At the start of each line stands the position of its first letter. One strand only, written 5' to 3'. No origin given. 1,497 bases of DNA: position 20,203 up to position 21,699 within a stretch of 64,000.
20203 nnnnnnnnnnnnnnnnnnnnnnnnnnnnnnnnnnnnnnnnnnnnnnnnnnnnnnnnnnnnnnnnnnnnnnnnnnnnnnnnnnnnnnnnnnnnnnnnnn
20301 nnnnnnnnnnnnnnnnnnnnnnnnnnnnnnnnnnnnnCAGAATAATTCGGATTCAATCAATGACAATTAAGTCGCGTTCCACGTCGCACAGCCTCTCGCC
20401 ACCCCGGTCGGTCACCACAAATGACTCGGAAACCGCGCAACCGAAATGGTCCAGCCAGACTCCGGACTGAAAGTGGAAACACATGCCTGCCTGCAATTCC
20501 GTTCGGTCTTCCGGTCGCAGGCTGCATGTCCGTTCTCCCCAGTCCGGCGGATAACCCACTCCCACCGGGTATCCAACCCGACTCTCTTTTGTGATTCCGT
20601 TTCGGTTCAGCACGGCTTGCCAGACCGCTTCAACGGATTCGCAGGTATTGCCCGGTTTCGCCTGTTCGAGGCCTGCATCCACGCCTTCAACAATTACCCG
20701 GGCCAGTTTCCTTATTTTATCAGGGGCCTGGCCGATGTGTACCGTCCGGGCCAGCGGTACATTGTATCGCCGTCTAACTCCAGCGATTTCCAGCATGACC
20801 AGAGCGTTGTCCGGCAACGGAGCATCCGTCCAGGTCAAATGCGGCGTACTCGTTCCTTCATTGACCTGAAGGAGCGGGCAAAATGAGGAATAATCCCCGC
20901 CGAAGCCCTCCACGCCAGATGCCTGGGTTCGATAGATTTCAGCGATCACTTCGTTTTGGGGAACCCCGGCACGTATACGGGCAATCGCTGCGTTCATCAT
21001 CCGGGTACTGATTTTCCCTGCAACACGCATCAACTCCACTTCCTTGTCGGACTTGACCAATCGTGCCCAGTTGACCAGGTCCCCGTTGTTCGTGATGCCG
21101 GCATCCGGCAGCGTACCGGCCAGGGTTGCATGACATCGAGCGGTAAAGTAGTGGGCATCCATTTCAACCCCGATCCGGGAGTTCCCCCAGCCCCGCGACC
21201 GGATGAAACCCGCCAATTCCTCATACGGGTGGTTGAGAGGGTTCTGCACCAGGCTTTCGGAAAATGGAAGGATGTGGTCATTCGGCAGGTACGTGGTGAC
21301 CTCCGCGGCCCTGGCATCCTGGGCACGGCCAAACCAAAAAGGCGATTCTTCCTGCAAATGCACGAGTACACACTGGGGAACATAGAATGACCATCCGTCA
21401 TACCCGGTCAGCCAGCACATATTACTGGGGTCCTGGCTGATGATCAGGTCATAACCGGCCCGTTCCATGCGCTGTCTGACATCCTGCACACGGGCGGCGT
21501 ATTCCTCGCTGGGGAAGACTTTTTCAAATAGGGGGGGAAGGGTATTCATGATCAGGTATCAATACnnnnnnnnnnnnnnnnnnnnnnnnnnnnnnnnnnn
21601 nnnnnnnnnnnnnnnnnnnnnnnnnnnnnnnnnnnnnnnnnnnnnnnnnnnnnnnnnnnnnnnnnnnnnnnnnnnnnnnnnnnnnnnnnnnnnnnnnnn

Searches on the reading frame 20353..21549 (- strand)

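Call 28: search_protein_families(library=ncbifam, proteins=[window:20353-21549:-], max_evalue=1e-10)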
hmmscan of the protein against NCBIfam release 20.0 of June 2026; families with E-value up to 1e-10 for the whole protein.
window:20353-21549:- (398 aa): 3 families
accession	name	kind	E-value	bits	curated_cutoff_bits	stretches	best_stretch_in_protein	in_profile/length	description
TIGR02993.1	ectoine_eutD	equivalog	4.4e-134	447.5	613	1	11-397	5-390/391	ectoine hydrolase DoeA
NF038259.1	ectoine_DoeA_2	exception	1.3e-47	162.3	575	1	11-396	8-385/386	ectoine hydrolase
NF040821.1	dipep_PepQ_Arch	equivalog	7e-22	77.9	630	1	157-395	114-346/346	Xaa-Pro dipeptidase PepQ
